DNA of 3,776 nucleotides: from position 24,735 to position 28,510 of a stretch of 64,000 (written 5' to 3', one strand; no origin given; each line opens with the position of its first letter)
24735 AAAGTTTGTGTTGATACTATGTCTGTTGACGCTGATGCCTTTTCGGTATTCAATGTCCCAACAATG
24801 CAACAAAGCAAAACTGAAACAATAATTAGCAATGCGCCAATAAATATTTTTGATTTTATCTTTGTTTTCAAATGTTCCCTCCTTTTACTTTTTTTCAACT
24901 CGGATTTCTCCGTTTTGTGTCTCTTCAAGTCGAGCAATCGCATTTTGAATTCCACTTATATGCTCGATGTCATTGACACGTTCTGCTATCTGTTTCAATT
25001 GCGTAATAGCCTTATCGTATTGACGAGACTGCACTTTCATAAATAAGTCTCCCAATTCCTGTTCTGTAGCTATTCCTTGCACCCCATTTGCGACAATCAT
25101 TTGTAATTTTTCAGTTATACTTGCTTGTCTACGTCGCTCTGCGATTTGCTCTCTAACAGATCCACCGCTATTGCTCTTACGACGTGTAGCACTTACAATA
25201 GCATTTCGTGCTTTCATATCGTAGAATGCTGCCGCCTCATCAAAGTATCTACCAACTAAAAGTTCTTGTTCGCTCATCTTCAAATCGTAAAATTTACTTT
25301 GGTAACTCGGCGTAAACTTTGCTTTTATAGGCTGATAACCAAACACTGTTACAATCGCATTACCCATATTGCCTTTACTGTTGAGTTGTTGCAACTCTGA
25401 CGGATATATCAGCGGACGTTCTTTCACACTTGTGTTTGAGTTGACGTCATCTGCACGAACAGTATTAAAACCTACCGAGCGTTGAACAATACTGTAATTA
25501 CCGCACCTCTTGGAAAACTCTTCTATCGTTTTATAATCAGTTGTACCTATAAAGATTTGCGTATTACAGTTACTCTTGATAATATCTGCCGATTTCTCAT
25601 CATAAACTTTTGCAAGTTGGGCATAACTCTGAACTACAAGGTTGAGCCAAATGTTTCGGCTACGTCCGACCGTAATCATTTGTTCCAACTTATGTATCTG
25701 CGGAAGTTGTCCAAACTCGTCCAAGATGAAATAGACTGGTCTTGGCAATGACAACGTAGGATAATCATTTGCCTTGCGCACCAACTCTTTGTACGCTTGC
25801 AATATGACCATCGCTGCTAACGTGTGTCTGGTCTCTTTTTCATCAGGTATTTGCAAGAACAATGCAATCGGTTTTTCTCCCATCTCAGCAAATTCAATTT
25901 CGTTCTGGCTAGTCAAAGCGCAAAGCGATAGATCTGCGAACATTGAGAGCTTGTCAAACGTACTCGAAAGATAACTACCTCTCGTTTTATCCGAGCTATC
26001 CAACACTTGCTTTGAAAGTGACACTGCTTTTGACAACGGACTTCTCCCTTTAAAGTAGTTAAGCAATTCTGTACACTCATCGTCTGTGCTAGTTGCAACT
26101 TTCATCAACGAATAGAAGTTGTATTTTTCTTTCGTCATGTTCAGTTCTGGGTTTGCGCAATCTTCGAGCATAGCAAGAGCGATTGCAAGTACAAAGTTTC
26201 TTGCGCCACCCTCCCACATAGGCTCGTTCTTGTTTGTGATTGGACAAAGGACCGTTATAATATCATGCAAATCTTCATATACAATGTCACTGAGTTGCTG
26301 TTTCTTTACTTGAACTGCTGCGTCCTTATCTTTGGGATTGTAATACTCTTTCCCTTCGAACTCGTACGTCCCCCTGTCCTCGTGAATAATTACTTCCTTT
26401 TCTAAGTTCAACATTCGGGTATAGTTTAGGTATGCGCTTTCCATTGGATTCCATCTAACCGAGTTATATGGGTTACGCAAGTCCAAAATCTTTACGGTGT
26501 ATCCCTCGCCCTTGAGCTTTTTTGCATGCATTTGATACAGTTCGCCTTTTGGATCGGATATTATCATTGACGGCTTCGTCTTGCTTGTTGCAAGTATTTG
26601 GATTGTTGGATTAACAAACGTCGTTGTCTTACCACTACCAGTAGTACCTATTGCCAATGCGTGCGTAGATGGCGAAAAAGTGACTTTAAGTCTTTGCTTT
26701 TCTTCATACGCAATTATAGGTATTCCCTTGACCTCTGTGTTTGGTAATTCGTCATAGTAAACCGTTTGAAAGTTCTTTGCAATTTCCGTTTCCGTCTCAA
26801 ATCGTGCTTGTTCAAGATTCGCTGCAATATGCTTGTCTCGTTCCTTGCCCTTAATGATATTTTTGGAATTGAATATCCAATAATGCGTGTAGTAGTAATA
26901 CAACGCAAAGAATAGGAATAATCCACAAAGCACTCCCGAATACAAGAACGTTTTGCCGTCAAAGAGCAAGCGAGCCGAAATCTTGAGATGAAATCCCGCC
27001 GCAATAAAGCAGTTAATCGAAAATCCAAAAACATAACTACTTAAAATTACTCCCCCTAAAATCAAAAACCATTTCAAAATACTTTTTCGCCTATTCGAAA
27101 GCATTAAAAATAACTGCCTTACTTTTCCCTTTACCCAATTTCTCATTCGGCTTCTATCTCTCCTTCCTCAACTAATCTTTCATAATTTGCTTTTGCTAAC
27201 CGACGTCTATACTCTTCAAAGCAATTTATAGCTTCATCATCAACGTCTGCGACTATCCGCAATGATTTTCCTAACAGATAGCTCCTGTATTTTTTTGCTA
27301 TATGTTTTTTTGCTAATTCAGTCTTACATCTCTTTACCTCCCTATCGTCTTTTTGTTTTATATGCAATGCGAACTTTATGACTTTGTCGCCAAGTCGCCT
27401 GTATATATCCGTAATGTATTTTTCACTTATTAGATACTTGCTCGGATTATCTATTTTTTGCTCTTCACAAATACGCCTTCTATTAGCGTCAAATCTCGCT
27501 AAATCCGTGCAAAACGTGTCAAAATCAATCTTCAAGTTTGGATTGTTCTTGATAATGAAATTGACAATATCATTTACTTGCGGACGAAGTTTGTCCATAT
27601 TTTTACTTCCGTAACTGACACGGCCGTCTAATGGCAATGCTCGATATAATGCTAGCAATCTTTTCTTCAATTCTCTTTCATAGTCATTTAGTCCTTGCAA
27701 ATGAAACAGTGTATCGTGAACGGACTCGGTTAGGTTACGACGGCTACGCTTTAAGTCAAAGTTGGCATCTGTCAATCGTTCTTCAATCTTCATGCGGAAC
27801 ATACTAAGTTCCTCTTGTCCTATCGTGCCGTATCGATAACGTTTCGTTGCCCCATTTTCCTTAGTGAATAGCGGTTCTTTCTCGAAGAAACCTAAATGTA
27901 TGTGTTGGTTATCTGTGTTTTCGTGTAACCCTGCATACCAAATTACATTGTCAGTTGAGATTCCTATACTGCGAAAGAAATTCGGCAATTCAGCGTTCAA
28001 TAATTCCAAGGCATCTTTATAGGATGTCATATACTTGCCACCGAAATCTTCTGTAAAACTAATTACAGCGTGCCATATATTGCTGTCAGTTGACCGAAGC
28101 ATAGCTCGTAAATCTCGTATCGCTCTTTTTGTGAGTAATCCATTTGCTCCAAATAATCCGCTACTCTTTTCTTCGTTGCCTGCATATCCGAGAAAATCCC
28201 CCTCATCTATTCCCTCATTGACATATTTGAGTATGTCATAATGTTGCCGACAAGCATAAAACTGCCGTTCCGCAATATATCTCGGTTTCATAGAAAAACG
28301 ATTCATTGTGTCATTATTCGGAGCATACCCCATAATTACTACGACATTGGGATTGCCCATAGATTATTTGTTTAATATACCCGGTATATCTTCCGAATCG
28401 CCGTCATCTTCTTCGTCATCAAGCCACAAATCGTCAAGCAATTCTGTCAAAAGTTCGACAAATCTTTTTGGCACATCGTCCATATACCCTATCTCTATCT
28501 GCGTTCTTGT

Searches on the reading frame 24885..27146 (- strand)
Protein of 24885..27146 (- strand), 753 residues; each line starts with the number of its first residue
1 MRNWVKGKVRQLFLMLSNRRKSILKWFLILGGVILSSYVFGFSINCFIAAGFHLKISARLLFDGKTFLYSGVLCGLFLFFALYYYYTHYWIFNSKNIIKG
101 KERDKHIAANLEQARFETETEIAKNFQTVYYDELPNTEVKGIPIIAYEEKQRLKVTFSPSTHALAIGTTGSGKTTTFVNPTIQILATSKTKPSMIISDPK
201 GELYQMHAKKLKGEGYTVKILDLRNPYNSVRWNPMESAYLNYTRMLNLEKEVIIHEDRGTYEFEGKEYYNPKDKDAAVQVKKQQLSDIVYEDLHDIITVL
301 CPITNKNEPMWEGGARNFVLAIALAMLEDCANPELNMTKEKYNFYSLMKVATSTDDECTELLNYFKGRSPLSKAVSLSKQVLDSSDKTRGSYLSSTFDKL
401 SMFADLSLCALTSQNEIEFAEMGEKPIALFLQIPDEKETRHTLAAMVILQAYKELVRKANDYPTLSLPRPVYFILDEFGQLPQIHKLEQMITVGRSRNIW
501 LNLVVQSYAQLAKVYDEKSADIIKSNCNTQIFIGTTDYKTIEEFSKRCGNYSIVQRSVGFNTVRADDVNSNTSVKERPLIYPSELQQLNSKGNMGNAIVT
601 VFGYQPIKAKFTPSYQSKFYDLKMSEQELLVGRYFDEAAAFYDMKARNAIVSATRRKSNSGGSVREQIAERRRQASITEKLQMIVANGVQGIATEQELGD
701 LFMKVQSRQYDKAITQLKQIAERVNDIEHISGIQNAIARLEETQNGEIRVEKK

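Call 40: search_protein_families(library=pfam, proteins=[window:24885-27146:-], max_evalue=0.001)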
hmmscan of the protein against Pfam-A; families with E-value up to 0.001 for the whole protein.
window:24885-27146:- (753 aa): 4 families
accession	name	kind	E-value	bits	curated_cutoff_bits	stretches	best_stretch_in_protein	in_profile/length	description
PF02534.20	T4SS-DNA_transf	-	2.2e-50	172.3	20.1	1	157-628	44-459/468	Type IV secretory system Conjugative DNA transfer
PF12696.13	TraG-D_C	-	9.3e-32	110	22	1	470-589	1-125/126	TraM recognition site of TraD and TraG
PF10412.15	TrwB_AAD_bind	-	4.7e-27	95.3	20.5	1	291-591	88-369/387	Type IV secretion-system coupling protein DNA-binding domain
PF00270.35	DEAD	-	9.8e-06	25.8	26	1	162-216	16-70/167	DEAD/DEAH box helicase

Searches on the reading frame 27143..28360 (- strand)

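Call 40: search_protein_families(library=pfam, proteins=[window:27143-28360:-], max_evalue=0.001)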
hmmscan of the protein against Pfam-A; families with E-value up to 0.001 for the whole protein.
window:27143-28360:- (405 aa): 1 family
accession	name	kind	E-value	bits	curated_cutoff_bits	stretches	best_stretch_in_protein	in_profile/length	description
PF18555.7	MobL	-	1.4e-23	84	28.5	1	4-341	2-345/383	MobL relaxases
